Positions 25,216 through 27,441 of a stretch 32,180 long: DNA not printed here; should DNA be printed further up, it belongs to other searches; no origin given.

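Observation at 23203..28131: Co-directional four-gene cluster of orphan proteins around a split TIM barrel and an NTase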

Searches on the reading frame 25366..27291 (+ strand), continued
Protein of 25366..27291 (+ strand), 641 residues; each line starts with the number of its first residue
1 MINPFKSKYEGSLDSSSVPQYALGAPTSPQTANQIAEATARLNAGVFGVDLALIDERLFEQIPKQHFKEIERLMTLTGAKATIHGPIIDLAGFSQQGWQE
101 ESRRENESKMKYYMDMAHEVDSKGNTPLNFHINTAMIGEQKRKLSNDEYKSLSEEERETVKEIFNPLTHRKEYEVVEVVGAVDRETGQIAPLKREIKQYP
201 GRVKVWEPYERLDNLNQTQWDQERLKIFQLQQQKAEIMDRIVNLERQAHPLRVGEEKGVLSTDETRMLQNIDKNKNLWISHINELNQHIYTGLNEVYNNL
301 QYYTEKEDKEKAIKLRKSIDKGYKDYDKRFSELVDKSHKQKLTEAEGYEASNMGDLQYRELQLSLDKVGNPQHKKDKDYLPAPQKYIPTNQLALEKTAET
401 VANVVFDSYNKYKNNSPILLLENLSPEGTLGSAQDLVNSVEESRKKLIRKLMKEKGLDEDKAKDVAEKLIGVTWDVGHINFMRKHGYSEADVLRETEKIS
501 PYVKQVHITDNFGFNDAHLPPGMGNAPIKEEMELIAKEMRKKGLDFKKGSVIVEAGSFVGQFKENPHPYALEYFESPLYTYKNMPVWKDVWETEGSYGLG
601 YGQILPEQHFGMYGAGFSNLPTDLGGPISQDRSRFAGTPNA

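Call 36: fold_search(model_id=the predicted structure, library=pdb)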
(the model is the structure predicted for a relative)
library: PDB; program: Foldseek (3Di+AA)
matches with E <= 10: 665; with E <= 0.001: 0
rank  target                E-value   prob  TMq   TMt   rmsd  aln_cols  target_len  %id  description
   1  8xiv                  1.1e-02  1.00  0.31  0.64  10.5       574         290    9  Production of D-psicose (released 2024-12-25)
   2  8edd                  1.7e-02  1.00  0.17  0.34   4.5       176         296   19  Staphylococcus aureus endonuclease IV Y33F mutant (released 2023-09-06)
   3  7ern_C                2.4e-02  1.00  0.19  0.38   5.0       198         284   15  Crystal structure of D-allulose 3-epimerase with D-fructose from Agrobacterium sp. SUL3 (released 2022-05-11)
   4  1xp3                  2.8e-02  0.98  0.16  0.30   6.4       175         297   18  Crystal Structure of Endonuclease IV (BA4508) from Bacillus anthracis at 2.57A Resolution. (released 2005-10-04)
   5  2hk0_A                2.8e-02  0.97  0.16  0.33  17.6       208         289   15  Crystal structure of D-psicose 3-epimerase (DPEase) in the absence of substrate (released 2006-08-29)
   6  8xix                  3.0e-02  0.99  0.18  0.36   5.4       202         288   17  KeDt3e within Co (released 2024-12-25)
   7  8axy                  3.0e-02  0.98  0.17  0.33  17.3       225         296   19  Staphylococcus aureus endonuclease IV orthorhombic crystal form (released 2023-09-13)
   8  3cqj_B                4.2e-02  1.00  0.31  0.65  10.6       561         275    8  Crystal Structure of L-xylulose-5-phosphate 3-epimerase UlaE (form B) complex with Zn2+ (released 2008-11-25)
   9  3vni_A                4.2e-02  0.92  0.18  0.37  24.2       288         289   14  Crystal structures of D-Psicose 3-epimerase from Clostridium cellulolyticum H10 and its complex with ketohexose sugars (released 2012-08-01)
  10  7x7w_A                4.6e-02  1.00  0.33  0.68   7.8       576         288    9  The X-ray Crystallographic Structure of D-Psicose 3-epimerase from Clostridia bacterium (released 2022-09-07)
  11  3vnk_A                5.6e-02  0.89  0.18  0.37  24.2       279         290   15  Crystal structures of D-Psicose 3-epimerase with D-fructose from Clostridium cellulolyticum H10 (released 2012-08-01)
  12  3vni_C                5.9e-02  0.98  0.18  0.36   5.4       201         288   15  Crystal structures of D-Psicose 3-epimerase from Clostridium cellulolyticum H10 and its complex with ketohexose sugars (released 2012-08-01)
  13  3vni_B                5.9e-02  0.98  0.18  0.36   5.5       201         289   14  Crystal structures of D-Psicose 3-epimerase from Clostridium cellulolyticum H10 and its complex with ketohexose sugars (released 2012-08-01)
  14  3aal                  8.4e-02  1.00  0.31  0.62   4.7       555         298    8  Crystal Structure of endonuclease IV from Geobacillus kaustophilus (released 2010-12-01)
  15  3cqi_A                8.8e-02  0.95  0.19  0.39  17.4       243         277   12  Crystal Structure of L-xylulose-5-phosphate 3-epimerase UlaE (form B) complex with sulfate (released 2008-11-25)
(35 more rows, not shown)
